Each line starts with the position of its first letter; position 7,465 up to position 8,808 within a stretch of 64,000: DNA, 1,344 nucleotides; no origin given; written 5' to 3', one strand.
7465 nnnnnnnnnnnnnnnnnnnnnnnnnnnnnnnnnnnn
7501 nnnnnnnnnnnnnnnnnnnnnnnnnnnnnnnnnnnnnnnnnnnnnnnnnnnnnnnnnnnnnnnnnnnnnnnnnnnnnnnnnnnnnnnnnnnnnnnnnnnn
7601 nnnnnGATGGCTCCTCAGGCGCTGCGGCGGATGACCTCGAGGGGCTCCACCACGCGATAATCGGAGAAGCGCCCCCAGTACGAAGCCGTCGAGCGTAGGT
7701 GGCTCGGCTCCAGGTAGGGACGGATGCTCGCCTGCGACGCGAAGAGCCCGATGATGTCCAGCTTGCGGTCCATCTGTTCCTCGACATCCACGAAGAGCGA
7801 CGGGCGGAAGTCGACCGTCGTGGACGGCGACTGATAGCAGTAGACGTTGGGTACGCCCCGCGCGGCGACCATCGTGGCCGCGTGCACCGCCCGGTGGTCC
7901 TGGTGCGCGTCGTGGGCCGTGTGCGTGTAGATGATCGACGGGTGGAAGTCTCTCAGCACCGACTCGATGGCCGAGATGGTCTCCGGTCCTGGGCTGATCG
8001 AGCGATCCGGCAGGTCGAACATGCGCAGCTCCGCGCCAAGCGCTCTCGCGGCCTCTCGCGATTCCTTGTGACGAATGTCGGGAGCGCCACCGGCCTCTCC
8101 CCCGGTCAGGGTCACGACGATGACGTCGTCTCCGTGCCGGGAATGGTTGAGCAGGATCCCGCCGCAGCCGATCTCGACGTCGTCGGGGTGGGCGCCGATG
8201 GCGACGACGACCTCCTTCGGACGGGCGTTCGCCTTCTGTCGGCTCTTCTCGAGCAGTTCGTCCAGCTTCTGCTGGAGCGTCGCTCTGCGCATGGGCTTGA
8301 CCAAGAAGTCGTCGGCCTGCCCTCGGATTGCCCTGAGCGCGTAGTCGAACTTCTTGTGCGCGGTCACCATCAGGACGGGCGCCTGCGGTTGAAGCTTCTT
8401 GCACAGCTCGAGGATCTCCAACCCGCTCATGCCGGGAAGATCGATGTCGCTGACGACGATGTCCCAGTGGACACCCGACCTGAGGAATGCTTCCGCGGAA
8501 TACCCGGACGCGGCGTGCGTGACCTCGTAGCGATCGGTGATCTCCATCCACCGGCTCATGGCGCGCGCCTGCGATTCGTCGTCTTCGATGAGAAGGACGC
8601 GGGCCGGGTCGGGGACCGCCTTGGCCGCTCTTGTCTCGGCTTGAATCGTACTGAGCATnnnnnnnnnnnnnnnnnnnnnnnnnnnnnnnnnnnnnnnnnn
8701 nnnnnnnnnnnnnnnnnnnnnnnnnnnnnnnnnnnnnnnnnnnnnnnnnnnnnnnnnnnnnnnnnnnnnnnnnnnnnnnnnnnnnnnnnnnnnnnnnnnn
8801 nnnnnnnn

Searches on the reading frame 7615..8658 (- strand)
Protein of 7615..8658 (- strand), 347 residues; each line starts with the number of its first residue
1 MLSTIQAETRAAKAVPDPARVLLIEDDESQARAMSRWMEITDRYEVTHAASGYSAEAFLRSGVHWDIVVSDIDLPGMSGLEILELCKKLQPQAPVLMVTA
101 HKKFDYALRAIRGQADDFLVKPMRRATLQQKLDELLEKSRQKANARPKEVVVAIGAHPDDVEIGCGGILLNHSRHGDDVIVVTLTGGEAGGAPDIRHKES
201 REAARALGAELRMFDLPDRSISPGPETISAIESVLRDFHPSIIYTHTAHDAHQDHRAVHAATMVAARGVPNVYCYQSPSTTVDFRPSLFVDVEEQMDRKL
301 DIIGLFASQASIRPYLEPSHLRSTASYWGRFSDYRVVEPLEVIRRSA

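Call 6: search_protein_families(library=pfam, proteins=[window:7615-8658:-])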
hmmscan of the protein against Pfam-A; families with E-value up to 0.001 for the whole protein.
window:7615-8658:- (347 aa): 3 families
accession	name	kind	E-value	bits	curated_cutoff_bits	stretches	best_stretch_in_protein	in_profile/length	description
PF02585.22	PIG-L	-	8.2e-28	97.9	28.2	1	153-265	2-128/129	GlcNAc-PI de-N-acetylase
PF00072.30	Response_reg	-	8.3e-24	84.3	30.2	1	21-132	1-110/111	Response regulator receiver domain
PF13579.12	Glyco_trans_4_4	-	0.00096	20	29.7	0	174-277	16-103/158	Glycosyl transferase 4-like domain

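Call 7: search_protein_families(library=ncbifam, proteins=[window:7615-8658:-])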
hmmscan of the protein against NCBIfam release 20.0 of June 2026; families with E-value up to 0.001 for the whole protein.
window:7615-8658:- (347 aa): 94 families (the best 25 are shown)
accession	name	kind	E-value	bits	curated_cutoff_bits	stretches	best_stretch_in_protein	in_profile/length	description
TIGR04001.1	thiol_BshB1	equivalog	3.4e-30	105.5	182.5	1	151-312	4-181/226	bacillithiol biosynthesis deacetylase BshB1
NF041734.1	resp_reg_RppA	equivalog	8.3e-18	64.6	250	1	20-142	2-124/229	two-component system response regulator RppA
NF047793.1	ResRegPgtA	equivalog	3.5e-16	59.1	650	1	19-144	6-129/414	two-component system response regulator PgtA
NF006900.1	PRK09390.1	equivalog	3.9e-16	59.2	255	1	19-146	5-130/203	response regulator FixJ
NF011695.0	PRK15115.1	equivalog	2.8e-15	56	763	1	17-153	5-139/445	two-component system response regulator GlrR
NF041946.1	LuxO_transreg_Vib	equivalog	4.8e-15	55.3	800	1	24-146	2-122/463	quorum-sensing sigma-54 dependent transcriptional regulator LuxO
NF012023.0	PRK15479.1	equivalog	1.3e-14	54.3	337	1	20-143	2-123/224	transcriptional regulator TctD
NF045991.1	RespRegCtrARhodob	equivalog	1.8e-14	54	350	1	20-164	2-144/224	response regulator transcription factor CtrA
NF007928.2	PRK10643.1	equivalog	2e-14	53.8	330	1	20-145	2-125/216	two-component system response regulator PmrA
NF000402.1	vanR-B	exception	3.6e-14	52.7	480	1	20-181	4-159/219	vancomycin resistance response regulator transcription factor VanR-B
NF041733.1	resp_reg_CseB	equivalog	5.3e-14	52.1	350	1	20-149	2-128/228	two-component system response regulator CseB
NF053512.1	nitric_RR_NosR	exception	7.1e-14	51.7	400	1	21-144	1-123/422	response regulator c-di-GMP phosphodiesterase, NosR family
NF007689.0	PRK10365.1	equivalog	9.3e-14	51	760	1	20-146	7-131/441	sigma-54-dependent response regulator transcription factor ZraR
TIGR01387.1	cztR_silR_copR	subfamily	1.1e-13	51.3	279.2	1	21-145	1-123/218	heavy metal response regulator transcription factor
NF008469.0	PRK11361.1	equivalog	3.6e-13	49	714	1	19-129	4-113/461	acetoacetate metabolism transcriptional regulator AtoC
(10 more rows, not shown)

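Call 9: find_homologous_proteins(query=window:7615-8658:-, max_evalue=1e-20)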
Query window:7615-8658:- (347 aa): 1402 proteins with E <= 1e-20 among 8000 candidates; the best 120 are listed.
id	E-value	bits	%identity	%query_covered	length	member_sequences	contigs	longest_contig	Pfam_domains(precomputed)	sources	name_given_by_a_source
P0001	8.1e-228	773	100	100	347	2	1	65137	PF02585.23,PF00072.31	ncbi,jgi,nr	ncbi:MAG: PIG-L family deacetylase [Gemmatimonadota bacterium]|nr:PIG-L family deacetylase [Gemmatim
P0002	3.3e-187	640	80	100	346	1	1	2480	PF02585.23,PF13579.13,PF00072.31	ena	-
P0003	2.4e-184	630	80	100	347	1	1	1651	PF02585.23,PF00072.31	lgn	-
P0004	8.0e-184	628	79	100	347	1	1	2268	PF02585.23,PF00072.31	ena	-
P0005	2.8e-181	620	77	100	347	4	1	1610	PF02585.23,PF00072.31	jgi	jgi:LmbE family N-acetylglucosaminyl deacetylase/CheY-like chemotaxis protein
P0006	1.1e-152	526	68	95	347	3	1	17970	PF02585.23,PF13579.13,PF00072.31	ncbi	-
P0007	3.6e-147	508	67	95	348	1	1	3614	PF02585.23,PF00072.31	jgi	jgi:LmbE family N-acetylglucosaminyl deacetylase/CheY-like chemotaxis protein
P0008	1.2e-136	473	66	90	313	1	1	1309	PF02585.23,PF00072.31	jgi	jgi:LmbE family N-acetylglucosaminyl deacetylase/CheY-like chemotaxis protein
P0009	1.8e-126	440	59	96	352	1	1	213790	PF02585.23,PF00072.31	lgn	-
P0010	1.0e-122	428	58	95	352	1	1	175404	PF02585.23,PF00072.31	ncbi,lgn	ncbi:MAG: PIG-L family deacetylase [Gemmatimonadota bacterium]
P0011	5.9e-119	415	56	96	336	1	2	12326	PF02585.23,PF00072.31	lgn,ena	-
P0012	1.4e-118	414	58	95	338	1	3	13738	PF02585.23,PF00072.31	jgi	jgi:LmbE family N-acetylglucosaminyl deacetylase/CheY-like chemotaxis protein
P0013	5.7e-116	405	54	97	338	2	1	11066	PF02585.23,PF00072.31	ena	-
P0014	7.3e-116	405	55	95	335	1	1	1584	PF02585.23,PF00072.31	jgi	jgi:LmbE family N-acetylglucosaminyl deacetylase/CheY-like chemotaxis protein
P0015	3.1e-115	403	58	95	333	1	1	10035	PF02585.23,PF00072.31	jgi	jgi:LmbE family N-acetylglucosaminyl deacetylase/CheY-like chemotaxis protein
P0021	5.2e-113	396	55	95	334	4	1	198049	PF02585.23,PF00072.31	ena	-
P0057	1.3e-101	358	49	96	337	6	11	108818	PF02585.23,PF00072.31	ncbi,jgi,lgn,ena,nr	ncbi:MAG: PIG-L family deacetylase [Bacteroidetes Order II. Incertae sedis bacterium]|nr:PIG-L famil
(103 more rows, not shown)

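Call 11: find_related_loci(query=A1, collection=genome_contigs, flank=7000)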
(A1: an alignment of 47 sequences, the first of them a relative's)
Query A1 (347 aa) in genome_contigs; peptide patterns used: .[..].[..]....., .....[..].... (x = any residue, [..] = any of these).
600 stretches matched a pattern (row limit reached: there are more); 575 encode a relative of the query (tblastn E <= 1e-3); the best 80 are kept; 80 distinct loci.
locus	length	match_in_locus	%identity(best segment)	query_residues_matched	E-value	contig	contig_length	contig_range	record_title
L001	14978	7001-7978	54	20-347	7e-113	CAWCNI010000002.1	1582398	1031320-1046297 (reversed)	MAG: Vicinamibacteria bacterium isolate MFD09368.bin.1.28 genome assembly, contig: contig_11325, whole genome shotgun se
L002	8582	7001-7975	48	20-345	4e-98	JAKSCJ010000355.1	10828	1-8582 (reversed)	MAG: Lysobacterales bacterium isolate MAG.282 k141_10807158, whole genome shotgun sequence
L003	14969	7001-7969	49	20-346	1e-95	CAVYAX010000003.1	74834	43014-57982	MAG: uncultured Actinomycetes bacterium isolate MFD04212.bin.2.181 genome assembly, contig: contig_10607, whole genome s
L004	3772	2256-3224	51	20-346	3e-96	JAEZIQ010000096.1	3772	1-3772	MAG: Actinomycetes bacterium isolate OH_CDB_193 k127_1232206, whole genome shotgun sequence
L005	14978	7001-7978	49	17-346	2e-95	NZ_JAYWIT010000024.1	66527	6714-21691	Conexibacter stalactiti strain KCTC 39840 Scaffold24, whole genome shotgun sequence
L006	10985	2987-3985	46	15-347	7e-95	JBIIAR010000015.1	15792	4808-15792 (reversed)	MAG: Microbacteriaceae bacterium isolate ME2000-06-06pf_3300042549_group1_bin129 Rohwer_bin135_scaffold_2327_c1, whole g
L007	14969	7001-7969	49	20-346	7e-95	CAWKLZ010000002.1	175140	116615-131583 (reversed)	MAG: uncultured Solirubrobacterales bacterium isolate MFD05442.bin.2.280 genome assembly, contig: contig_16237, whole ge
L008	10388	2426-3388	44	20-344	2e-94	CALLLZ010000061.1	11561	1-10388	MAG: uncultured Marinicella sp. isolate L4_Bin_Bin_140_1 genome assembly, contig: c_000001708940, whole genome shotgun s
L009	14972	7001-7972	46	20-345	6e-94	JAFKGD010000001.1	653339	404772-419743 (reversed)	MAG: Burkholderiales bacterium isolate SCN18_30_10_14_R3_P_68_190 SCN18_30_10_14_R3_P_scaffold_11, whole genome shotgun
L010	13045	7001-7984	48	18-347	1e-93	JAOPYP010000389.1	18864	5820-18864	MAG: Actinomycetes bacterium isolate RYN_230 scaffold_1251490, whole genome shotgun sequence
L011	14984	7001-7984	47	18-347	1e-92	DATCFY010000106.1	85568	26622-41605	MAG TPA_asm: Streptosporangiaceae bacterium isolate SMAG_U7792 k141_382823, whole genome shotgun sequence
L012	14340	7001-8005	49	10-346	2e-92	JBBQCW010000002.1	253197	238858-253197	MAG: Solirubrobacterales bacterium isolate Co_metawrap_1211 Cmw_1211_k141_24496393_length_253197_cov_18.9997, whole geno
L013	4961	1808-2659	51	66-347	2e-91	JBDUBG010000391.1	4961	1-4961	MAG: Pseudolysinimonas sp. isolate cluster4_bin.209 NODE_69486_length_4961_cov_6.951488, whole genome shotgun sequence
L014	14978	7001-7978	46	18-347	2e-91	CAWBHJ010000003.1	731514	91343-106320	MAG: uncultured Solirubrobacterales bacterium isolate MFD06714.bin.1.11 genome assembly, contig: contig_13010, whole gen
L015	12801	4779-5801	46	3-347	2e-91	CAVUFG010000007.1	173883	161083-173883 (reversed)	MAG: uncultured Actinomycetota bacterium isolate MFD02581.bin.2.178 genome assembly, contig: contig_38214, whole genome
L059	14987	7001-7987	44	16-347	4e-84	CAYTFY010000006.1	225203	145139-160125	MAG TPA_asm: uncultured Gemmatimonadaceae bacterium isolate SRP193066_co1_133 genome assembly, contig: NODE_78_length_22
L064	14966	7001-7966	42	18-344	1e-82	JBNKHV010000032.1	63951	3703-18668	MAG: Polyangiaceae bacterium isolate E1.bin.18.orig k141_1005016, whole genome shotgun sequence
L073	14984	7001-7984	49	20-346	8e-100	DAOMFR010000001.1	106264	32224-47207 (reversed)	MAG TPA_asm: Blastocatellia bacterium isolate AMR_MDS_4997 NODE_33_length_106264_cov_13.498847, whole genome shotgun seq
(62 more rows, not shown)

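Call 16: find_related_loci(query=P0001, collection=metagenome_contigs, flank=5000)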
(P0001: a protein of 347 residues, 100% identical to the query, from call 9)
Query P0001 (347 aa) in metagenome_contigs; peptide patterns used: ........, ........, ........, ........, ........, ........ (x = any residue, [..] = any of these).
169 stretches matched a pattern; 46 encode a relative of the query (tblastn E <= 1e-3); 46 distinct loci.
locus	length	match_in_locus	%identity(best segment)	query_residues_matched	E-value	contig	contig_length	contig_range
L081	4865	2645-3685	77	1-347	0e+0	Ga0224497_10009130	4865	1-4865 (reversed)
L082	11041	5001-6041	77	1-347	0e+0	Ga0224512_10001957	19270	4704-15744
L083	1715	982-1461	38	151-309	2e-20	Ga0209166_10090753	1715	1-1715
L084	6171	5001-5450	39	151-299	9e-18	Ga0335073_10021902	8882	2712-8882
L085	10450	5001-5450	35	151-299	3e-15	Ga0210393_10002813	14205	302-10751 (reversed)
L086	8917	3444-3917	35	151-303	7e-15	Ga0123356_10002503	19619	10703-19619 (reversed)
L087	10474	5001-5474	35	151-303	7e-15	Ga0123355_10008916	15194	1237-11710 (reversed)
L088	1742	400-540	60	240-286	6e-15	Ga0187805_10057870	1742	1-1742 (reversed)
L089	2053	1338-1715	31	18-146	2e-14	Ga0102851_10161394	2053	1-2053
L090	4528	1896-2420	30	150-321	5e-14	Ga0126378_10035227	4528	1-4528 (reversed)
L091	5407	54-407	33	20-140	7e-14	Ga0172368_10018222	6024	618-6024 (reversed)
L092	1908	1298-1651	36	151-273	3e-11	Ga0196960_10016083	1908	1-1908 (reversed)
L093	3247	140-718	27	152-344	6e-11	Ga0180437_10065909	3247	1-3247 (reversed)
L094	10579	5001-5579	29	149-338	1e-10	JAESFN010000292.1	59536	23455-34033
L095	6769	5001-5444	38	151-299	8e-11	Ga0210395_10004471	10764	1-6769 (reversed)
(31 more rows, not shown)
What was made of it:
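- Tried and rejected: The metagenome scan gave just two close loci, L081 and L082 (call 16).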

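Call 20: find_encoding_contigs(protein=P0002, flank=6000, max_places=3)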
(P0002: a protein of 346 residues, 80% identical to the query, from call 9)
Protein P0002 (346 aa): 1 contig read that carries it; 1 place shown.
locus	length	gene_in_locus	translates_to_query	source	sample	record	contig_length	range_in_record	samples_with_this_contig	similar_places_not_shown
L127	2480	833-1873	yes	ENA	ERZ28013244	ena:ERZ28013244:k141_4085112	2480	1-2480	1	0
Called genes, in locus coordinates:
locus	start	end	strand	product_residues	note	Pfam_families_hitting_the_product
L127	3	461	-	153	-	?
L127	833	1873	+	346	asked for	PF00072:Response_reg, PF02585:PIG-L, PF13579:Glyco_trans_4_4 (faint)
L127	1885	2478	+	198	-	?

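Call 21: find_encoding_contigs(protein=P0006, flank=6000, max_places=3)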
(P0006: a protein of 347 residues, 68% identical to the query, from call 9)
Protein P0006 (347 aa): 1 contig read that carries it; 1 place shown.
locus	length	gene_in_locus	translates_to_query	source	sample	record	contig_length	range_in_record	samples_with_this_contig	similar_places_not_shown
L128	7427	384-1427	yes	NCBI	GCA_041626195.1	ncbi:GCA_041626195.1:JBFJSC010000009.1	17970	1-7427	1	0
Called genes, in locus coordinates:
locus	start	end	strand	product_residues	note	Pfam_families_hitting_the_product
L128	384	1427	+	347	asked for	PF00072:Response_reg, PF02585:PIG-L, PF13579:Glyco_trans_4_4 (faint)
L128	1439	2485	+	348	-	PF21360:PylC-like_N (weak), PF02655:ATP-grasp_3, PF02786:CPSase_L_D2 (weak), PF13535:ATP-grasp_4 (faint), PF15632:ATPgrasp_Ter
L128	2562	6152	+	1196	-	PF01590:GAF (weak), PF08448:PAS_4, PF00989:PAS, PF08448:PAS_4, PF13426:PAS_9, PF00512:HisKA, PF02518:HATPase_c, PF00072:Response_reg, +4 more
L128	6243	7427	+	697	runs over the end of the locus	PF00694:Aconitase_C, PF00330:Aconitase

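Call 22: find_encoding_contigs(protein=P0009, flank=6000, max_places=3)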
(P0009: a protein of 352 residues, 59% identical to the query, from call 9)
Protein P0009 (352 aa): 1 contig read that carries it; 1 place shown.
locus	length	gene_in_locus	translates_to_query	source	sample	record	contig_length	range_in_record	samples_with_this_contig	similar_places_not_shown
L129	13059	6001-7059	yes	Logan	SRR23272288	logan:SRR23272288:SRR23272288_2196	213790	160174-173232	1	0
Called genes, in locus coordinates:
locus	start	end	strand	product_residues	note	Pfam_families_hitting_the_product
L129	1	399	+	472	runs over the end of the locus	PF00209:SNF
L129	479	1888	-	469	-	PF00072:Response_reg, PF00158:Sigma54_activat, PF13191:AAA_16 (weak), PF14532:Sigma54_activ_2, PF00004:AAA (weak), PF07728:AAA_5, PF25601:AAA_lid_14, PF02954:HTH_8, +1 more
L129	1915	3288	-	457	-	PF13424:TPR_12 (faint), PF13428:TPR_14 (faint), PF07719:TPR_2 (faint), PF00515:TPR_1 (faint), PF13431:TPR_17 (faint), PF14559:TPR_19 (faint)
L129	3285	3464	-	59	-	-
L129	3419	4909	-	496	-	PF13506:Glyco_transf_21, PF03142:Chitin_synth_2 (faint), PF00535:Glycos_transf_2, PF13641:Glyco_tranf_2_3, PF13632:Glyco_trans_2_3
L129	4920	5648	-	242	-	-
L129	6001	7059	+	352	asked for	PF00072:Response_reg, PF02585:PIG-L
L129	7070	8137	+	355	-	PF02655:ATP-grasp_3, PF02786:CPSase_L_D2 (weak), PF13535:ATP-grasp_4 (weak), PF15632:ATPgrasp_Ter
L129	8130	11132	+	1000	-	PF00989:PAS, PF08448:PAS_4, PF13188:PAS_8 (weak), PF13426:PAS_9, PF24820:Diguanyl_cycl_sensor (weak), PF00512:HisKA, PF02518:HATPase_c, PF00072:Response_reg, +1 more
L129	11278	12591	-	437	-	PF17170:DUF5128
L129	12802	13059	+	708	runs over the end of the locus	PF00694:Aconitase_C, PF00330:Aconitase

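Call 23: find_encoding_contigs(protein=P0010, flank=6000, max_places=2)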
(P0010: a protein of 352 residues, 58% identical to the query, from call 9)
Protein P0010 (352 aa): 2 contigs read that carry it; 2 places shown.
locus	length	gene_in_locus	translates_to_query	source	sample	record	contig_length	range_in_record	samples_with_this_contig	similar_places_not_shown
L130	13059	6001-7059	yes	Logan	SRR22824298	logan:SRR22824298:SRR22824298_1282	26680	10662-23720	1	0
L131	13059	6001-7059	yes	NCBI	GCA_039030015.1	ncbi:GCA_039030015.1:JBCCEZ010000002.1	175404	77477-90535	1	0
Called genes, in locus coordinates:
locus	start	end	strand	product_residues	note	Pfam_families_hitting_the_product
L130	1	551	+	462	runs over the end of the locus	PF00209:SNF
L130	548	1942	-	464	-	PF00072:Response_reg, PF00158:Sigma54_activat, PF14532:Sigma54_activ_2, PF00004:AAA (weak), PF07728:AAA_5, PF25601:AAA_lid_14, PF02954:HTH_8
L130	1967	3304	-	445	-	PF07719:TPR_2 (faint), PF13424:TPR_12 (faint), PF13428:TPR_14 (faint), PF14559:TPR_19 (weak)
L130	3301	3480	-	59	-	-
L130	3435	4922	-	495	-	PF13506:Glyco_transf_21, PF13641:Glyco_tranf_2_3, PF00535:Glycos_transf_2, PF13632:Glyco_trans_2_3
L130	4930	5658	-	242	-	PF02811:PHP (weak)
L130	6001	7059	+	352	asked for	PF00072:Response_reg, PF02585:PIG-L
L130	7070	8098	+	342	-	PF21360:PylC-like_N (weak), PF02655:ATP-grasp_3, PF13535:ATP-grasp_4 (weak), PF15632:ATPgrasp_Ter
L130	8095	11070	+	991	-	PF00989:PAS, PF08448:PAS_4, PF13188:PAS_8 (weak), PF13426:PAS_9, PF24820:Diguanyl_cycl_sensor (weak), PF00512:HisKA, PF02518:HATPase_c, PF00072:Response_reg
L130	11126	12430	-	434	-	PF17170:DUF5128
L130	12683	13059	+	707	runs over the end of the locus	PF00694:Aconitase_C, PF00330:Aconitase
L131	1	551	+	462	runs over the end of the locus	PF00209:SNF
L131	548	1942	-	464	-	PF00072:Response_reg, PF00158:Sigma54_activat, PF14532:Sigma54_activ_2, PF00004:AAA (weak), PF07728:AAA_5, PF25601:AAA_lid_14, PF02954:HTH_8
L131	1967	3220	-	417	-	PF07719:TPR_2 (faint), PF13424:TPR_12 (faint), PF13428:TPR_14 (faint), PF14559:TPR_19 (weak)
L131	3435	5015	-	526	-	PF13506:Glyco_transf_21, PF00535:Glycos_transf_2, PF13641:Glyco_tranf_2_3, PF13632:Glyco_trans_2_3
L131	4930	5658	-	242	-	PF02811:PHP (weak)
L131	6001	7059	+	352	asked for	PF00072:Response_reg, PF02585:PIG-L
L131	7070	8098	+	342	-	PF21360:PylC-like_N (weak), PF02655:ATP-grasp_3, PF13535:ATP-grasp_4 (weak), PF15632:ATPgrasp_Ter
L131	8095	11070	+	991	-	PF00989:PAS, PF08448:PAS_4, PF13188:PAS_8 (weak), PF13426:PAS_9, PF24820:Diguanyl_cycl_sensor (weak), PF00512:HisKA, PF02518:HATPase_c, PF00072:Response_reg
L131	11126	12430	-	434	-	PF17170:DUF5128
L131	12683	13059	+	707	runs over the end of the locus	PF00694:Aconitase_C, PF00330:Aconitase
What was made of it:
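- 2932..8658 (-): P_rec operon: REC::PIG-L deacetylase (7615-8658), ATP-grasp ligase (6568-7605), and cytoplasmic hybrid kinase GAF-PAS-HisKA-HATPase-REC-REC-HPt (2932-6552). Gaps between genes are 9 and 15 nt. The same three-gene order is seen in L128-L131 (calls 21-23).
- The EBP gene stays inside the PHP-side operon in the window and in L129-L131 (calls 22, 23).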

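Call 24: find_encoding_contigs(protein=P0012, flank=6000, max_places=2)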
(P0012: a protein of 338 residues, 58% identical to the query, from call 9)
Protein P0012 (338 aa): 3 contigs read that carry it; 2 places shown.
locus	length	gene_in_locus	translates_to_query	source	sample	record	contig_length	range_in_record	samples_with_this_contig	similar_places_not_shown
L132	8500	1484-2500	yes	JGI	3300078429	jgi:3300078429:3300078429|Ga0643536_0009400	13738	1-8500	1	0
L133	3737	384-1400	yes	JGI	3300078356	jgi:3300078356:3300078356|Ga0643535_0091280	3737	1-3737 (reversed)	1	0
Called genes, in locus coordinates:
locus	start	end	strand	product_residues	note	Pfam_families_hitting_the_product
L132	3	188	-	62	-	?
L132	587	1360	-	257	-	PF00702:Hydrolase, PF12710:HAD (weak), PF13419:HAD_2, PF13242:Hydrolase_like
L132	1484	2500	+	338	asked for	PF00072:Response_reg, PF02585:PIG-L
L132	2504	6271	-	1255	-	PF05227:CHASE3, PF00512:HisKA, PF02518:HATPase_c, PF00072:Response_reg, PF01590:GAF, PF13185:GAF_2, PF01627:Hpt (weak)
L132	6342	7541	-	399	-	PF02350:Epimerase_2, PF13439:Glyco_transf_4 (weak), PF13579:Glyco_trans_4_4 (weak)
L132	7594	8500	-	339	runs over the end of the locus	PF21360:PylC-like_N, PF02655:ATP-grasp_3, PF02786:CPSase_L_D2 (weak), PF13535:ATP-grasp_4 (weak), PF15632:ATPgrasp_Ter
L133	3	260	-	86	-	?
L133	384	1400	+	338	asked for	PF00072:Response_reg, PF02585:PIG-L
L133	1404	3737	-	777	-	?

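Call 25: find_encoding_contigs(protein=P0021, flank=6000, max_places=2)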
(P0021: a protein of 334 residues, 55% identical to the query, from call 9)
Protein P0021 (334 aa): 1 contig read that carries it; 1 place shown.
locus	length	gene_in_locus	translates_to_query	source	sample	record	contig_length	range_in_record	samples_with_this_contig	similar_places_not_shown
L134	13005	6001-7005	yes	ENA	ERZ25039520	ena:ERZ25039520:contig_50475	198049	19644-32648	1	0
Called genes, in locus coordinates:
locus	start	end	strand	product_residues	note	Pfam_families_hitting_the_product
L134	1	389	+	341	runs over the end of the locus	PF02518:HATPase_c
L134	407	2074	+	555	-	PF00072:Response_reg, PF01590:GAF, PF13185:GAF_2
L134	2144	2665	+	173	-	PF02811:PHP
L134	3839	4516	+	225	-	-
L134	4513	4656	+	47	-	-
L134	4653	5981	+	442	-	PF00515:TPR_1 (faint), PF07719:TPR_2 (faint), PF13414:TPR_11 (faint), PF13428:TPR_14 (faint), PF13431:TPR_17 (faint), PF13432:TPR_16 (faint), PF14559:TPR_19, PF23914:TPR_CcmH_CycH (faint)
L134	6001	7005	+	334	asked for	PF00072:Response_reg, PF02585:PIG-L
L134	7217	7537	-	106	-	-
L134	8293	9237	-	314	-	-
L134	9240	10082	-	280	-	PF08811:DUF1800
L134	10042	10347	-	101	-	PF08811:DUF1800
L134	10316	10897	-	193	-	PF08811:DUF1800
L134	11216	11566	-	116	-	-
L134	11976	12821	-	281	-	-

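Call 26: find_encoding_contigs(protein=P0057, flank=6000, max_places=2)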
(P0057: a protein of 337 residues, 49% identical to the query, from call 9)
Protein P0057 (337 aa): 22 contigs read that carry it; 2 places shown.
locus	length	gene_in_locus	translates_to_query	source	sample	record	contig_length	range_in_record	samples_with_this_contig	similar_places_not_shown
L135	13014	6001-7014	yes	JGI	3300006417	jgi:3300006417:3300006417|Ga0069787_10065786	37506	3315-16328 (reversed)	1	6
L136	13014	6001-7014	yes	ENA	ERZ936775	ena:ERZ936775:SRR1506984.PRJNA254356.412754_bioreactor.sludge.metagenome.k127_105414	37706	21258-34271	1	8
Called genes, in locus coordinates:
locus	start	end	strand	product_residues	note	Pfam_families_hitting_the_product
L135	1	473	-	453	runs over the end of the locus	PF02881:SRP54_N, PF13401:AAA_22 (faint), PF00448:SRP54, PF02978:SRP_SPB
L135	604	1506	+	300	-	PF10727:Rossmann-like, PF10728:DUF2520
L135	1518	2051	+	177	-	PF00583:Acetyltransf_1, PF13673:Acetyltransf_10, PF13508:Acetyltransf_7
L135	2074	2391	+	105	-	PF00581:Rhodanese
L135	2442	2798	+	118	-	-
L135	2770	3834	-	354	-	PF14870:PSII_BNR (faint), PF15902:Sortilin-Vps10 (faint), PF02012:BNR (faint)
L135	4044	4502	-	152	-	-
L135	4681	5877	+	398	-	PF17785:PUA_3, PF10672:Methyltrans_SAM, PF03602:Cons_hypoth95 (weak)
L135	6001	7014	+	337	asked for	PF00072:Response_reg, PF02585:PIG-L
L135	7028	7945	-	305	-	PF25021:TEN_NHL (faint), PF01436:NHL (faint), PF17170:DUF5128 (faint)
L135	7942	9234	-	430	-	PF02844:GARS_N, PF01071:GARS_A, PF02843:GARS_C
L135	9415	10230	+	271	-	-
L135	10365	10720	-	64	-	-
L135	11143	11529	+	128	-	-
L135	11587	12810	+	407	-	PF17170:DUF5128, PF15869:TolB_like (weak)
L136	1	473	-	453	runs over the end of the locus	PF02881:SRP54_N, PF13401:AAA_22 (faint), PF00448:SRP54, PF02978:SRP_SPB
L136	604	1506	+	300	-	PF10727:Rossmann-like, PF10728:DUF2520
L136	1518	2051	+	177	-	PF00583:Acetyltransf_1, PF13673:Acetyltransf_10, PF13508:Acetyltransf_7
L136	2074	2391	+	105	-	PF00581:Rhodanese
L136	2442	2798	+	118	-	-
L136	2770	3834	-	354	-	PF14870:PSII_BNR (faint), PF15902:Sortilin-Vps10 (faint), PF02012:BNR (faint)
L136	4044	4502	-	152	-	-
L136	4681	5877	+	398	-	PF17785:PUA_3, PF10672:Methyltrans_SAM, PF03602:Cons_hypoth95 (weak)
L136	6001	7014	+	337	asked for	PF00072:Response_reg, PF02585:PIG-L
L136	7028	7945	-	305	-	PF25021:TEN_NHL (faint), PF01436:NHL (faint), PF17170:DUF5128 (faint)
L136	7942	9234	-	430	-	PF02844:GARS_N, PF01071:GARS_A, PF02843:GARS_C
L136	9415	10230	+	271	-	-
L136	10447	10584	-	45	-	-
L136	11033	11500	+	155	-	-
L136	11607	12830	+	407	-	PF17170:DUF5128, PF15869:TolB_like (weak)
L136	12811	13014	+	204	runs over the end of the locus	-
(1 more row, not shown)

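Call 29: find_encoding_contigs(protein=P0007, flank=6000, max_places=2)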
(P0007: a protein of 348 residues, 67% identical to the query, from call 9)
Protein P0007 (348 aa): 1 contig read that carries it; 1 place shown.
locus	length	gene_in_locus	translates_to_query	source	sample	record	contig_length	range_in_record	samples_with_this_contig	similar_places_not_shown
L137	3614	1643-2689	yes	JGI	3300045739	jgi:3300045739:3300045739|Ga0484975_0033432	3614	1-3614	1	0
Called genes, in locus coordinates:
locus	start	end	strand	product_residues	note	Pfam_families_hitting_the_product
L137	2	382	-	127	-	?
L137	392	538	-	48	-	-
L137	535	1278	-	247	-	PF02811:PHP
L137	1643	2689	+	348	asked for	PF00072:Response_reg, PF02585:PIG-L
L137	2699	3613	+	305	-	?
